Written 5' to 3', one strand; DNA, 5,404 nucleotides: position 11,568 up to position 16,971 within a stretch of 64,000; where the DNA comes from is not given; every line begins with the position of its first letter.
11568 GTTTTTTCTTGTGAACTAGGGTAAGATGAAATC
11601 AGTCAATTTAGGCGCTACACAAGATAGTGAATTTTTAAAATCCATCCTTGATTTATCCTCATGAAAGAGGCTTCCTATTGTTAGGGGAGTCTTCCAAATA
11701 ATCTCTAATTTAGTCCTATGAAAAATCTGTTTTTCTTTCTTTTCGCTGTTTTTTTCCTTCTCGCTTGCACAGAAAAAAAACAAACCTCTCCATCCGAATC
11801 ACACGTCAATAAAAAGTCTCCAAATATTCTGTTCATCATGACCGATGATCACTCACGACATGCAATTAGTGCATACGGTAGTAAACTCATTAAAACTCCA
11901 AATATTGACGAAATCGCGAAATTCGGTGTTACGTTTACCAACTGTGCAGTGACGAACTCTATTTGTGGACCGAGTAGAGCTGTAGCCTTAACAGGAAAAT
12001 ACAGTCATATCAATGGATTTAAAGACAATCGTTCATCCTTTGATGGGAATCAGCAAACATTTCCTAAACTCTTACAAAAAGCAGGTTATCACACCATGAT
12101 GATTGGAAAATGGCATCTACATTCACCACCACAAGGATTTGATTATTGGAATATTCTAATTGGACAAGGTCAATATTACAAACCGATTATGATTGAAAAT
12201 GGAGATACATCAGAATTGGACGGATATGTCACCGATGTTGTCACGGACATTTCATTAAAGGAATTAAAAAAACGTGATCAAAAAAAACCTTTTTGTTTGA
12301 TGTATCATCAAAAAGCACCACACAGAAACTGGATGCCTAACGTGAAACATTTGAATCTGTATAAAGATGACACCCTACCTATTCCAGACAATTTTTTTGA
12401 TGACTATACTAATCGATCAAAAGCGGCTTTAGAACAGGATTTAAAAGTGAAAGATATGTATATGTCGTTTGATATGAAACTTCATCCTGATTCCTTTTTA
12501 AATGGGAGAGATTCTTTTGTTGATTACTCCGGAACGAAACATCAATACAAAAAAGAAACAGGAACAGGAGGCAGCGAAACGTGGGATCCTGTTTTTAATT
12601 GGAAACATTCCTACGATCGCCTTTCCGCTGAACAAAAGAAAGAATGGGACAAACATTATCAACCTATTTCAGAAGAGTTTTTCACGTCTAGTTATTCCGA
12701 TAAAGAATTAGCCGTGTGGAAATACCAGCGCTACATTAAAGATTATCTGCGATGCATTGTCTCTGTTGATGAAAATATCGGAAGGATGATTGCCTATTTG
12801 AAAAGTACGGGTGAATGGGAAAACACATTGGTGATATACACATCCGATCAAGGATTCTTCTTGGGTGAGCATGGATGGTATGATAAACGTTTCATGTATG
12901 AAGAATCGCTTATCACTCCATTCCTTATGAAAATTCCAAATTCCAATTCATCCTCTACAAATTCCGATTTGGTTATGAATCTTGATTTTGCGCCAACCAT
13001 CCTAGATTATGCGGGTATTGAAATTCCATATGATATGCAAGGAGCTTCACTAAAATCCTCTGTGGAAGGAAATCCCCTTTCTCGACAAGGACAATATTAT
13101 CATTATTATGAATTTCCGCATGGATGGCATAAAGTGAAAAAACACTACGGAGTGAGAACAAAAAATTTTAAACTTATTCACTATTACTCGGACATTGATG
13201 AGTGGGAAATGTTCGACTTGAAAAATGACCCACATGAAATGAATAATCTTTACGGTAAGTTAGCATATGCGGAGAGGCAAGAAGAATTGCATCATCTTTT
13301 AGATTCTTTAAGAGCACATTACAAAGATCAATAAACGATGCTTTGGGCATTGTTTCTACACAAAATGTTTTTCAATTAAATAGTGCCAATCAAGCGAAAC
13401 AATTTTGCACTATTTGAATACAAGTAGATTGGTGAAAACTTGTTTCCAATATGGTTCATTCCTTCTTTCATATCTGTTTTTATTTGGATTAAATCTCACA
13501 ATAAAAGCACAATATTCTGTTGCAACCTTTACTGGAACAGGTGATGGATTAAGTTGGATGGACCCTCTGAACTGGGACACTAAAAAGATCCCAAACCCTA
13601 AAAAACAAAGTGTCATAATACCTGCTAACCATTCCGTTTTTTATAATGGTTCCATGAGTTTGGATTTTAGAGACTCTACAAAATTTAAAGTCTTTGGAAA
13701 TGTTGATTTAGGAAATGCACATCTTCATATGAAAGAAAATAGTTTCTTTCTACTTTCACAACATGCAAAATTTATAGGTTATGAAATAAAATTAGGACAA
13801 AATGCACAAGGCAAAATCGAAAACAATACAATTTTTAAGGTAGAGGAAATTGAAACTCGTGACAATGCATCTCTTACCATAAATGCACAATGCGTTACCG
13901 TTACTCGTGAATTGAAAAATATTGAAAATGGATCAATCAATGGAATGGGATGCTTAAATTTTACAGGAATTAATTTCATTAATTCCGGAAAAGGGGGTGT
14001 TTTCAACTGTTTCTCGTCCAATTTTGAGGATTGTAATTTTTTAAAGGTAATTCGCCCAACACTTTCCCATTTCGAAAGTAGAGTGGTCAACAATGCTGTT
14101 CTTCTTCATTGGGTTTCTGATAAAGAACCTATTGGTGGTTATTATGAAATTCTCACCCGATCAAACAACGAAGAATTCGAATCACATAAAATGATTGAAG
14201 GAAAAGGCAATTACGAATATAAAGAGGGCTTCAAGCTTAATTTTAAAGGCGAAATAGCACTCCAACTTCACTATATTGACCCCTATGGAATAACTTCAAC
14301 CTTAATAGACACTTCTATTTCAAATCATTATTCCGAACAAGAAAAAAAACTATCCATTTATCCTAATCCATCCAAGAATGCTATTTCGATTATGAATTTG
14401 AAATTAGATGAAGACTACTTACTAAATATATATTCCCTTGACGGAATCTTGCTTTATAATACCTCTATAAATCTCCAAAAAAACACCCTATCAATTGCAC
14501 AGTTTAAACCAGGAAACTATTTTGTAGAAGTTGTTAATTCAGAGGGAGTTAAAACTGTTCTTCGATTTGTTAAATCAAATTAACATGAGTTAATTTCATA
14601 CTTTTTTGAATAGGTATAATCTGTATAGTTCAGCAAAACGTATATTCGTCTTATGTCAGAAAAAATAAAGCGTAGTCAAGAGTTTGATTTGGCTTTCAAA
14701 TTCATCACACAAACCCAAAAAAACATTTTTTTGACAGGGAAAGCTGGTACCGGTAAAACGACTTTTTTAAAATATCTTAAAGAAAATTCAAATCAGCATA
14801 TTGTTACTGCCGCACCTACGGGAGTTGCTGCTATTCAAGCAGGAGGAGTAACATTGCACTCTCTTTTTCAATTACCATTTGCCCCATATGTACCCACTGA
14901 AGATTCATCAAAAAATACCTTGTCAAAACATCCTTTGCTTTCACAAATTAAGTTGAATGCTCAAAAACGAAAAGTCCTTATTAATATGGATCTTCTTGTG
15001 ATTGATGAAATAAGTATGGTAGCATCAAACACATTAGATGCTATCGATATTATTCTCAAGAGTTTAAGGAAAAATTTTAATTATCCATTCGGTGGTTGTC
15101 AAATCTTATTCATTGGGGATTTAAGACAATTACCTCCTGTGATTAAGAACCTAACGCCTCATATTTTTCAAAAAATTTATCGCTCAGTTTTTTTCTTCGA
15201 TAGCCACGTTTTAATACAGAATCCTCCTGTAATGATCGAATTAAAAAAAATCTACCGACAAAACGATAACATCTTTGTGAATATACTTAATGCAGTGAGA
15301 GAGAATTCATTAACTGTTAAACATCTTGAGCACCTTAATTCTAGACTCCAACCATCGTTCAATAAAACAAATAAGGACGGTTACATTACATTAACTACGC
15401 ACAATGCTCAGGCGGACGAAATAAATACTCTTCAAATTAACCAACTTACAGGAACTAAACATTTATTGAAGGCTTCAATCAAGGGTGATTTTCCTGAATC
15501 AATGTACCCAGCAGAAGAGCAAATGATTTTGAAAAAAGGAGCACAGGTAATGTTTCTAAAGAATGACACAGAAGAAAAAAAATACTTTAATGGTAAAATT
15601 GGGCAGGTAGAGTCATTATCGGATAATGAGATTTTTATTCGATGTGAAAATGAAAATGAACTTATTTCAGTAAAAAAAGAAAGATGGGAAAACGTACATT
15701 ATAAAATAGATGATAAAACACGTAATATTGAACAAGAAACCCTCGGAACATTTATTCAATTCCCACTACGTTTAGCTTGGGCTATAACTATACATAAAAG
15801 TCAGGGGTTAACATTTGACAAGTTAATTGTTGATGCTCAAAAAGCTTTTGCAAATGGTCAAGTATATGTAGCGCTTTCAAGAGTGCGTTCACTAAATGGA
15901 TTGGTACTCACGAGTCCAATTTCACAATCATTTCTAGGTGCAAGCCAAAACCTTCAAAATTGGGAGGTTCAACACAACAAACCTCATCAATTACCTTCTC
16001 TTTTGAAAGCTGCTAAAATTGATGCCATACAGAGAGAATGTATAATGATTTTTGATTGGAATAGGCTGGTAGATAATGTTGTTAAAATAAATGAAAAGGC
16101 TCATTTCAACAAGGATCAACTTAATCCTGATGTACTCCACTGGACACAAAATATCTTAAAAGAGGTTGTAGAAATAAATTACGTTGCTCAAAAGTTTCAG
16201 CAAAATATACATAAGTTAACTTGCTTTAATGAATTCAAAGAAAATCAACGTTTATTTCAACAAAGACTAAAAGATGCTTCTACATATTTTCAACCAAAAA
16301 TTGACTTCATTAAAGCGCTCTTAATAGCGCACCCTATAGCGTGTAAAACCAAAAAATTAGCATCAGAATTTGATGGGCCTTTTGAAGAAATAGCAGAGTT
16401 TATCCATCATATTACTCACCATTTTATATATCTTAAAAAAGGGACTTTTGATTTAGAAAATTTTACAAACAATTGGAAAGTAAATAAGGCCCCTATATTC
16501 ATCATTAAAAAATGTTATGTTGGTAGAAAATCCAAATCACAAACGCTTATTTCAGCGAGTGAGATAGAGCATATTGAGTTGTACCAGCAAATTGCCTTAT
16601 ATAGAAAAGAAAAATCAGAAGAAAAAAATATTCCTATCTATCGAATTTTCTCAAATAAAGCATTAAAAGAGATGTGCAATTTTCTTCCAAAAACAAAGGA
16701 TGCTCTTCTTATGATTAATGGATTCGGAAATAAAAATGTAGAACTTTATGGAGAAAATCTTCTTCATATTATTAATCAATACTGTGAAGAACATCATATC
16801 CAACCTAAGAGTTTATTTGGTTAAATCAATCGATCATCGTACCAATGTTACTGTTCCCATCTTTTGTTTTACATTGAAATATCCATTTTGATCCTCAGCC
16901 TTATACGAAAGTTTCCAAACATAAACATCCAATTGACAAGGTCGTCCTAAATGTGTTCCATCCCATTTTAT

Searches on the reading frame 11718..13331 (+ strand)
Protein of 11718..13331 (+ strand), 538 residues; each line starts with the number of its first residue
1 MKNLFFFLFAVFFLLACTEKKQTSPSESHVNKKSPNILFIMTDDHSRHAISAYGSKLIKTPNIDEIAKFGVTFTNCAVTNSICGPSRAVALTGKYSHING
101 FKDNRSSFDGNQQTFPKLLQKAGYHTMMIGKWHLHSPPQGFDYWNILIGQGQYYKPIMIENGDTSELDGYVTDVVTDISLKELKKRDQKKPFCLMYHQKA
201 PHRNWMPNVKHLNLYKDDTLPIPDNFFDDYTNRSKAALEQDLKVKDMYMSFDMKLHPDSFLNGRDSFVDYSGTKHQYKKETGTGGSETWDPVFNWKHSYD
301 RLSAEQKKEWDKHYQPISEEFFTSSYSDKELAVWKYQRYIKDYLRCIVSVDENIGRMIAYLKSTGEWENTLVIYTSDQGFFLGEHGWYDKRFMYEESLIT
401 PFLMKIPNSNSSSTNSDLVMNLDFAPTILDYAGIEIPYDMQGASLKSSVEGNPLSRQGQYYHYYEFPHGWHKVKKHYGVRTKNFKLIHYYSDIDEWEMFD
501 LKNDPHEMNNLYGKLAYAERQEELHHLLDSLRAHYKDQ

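Call 99: search_protein_families(library=pfam, proteins=[window:11718-13331:+], max_evalue=0.00001)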
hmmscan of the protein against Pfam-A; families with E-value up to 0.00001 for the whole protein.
window:11718-13331:+ (538 aa): 3 families
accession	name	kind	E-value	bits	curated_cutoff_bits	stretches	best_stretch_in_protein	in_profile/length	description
PF16347.10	SGSH_C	-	4.7e-59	199.4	29.3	1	383-533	1-153/154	N-sulphoglucosamine sulphohydrolase, C-terminal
PF00884.28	Sulfatase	-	2.3e-51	175.3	25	1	35-434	1-301/301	Sulfatase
PF01663.27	Phosphodiest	-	3.2e-06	27.4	23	0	59-380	19-221/342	Type I phosphodiesterase / nucleotide pyrophosphatase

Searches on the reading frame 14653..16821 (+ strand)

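Call 99: search_protein_families(library=pfam, proteins=[window:14653-16821:+], max_evalue=0.00001)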
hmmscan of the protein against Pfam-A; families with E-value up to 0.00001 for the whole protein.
window:14653-16821:+ (723 aa): 5 families
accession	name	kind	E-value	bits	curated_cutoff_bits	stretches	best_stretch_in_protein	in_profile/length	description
PF05970.20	PIF1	-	4.2e-28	98.9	25.9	1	18-205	18-191/223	PIF1-like helicase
PF00570.28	HRDC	-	1.6e-16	60.4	23.8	1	642-707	3-68/68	HRDC domain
PF13604.12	AAA_30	-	3.4e-13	50.2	27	1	16-221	12-174/191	AAA domain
PF13245.12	AAA_19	-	5.3e-12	46.5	25.1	1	21-163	10-132/134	AAA domain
PF13401.12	AAA_22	-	1.5e-09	38.7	27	1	20-156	3-123/130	AAA domain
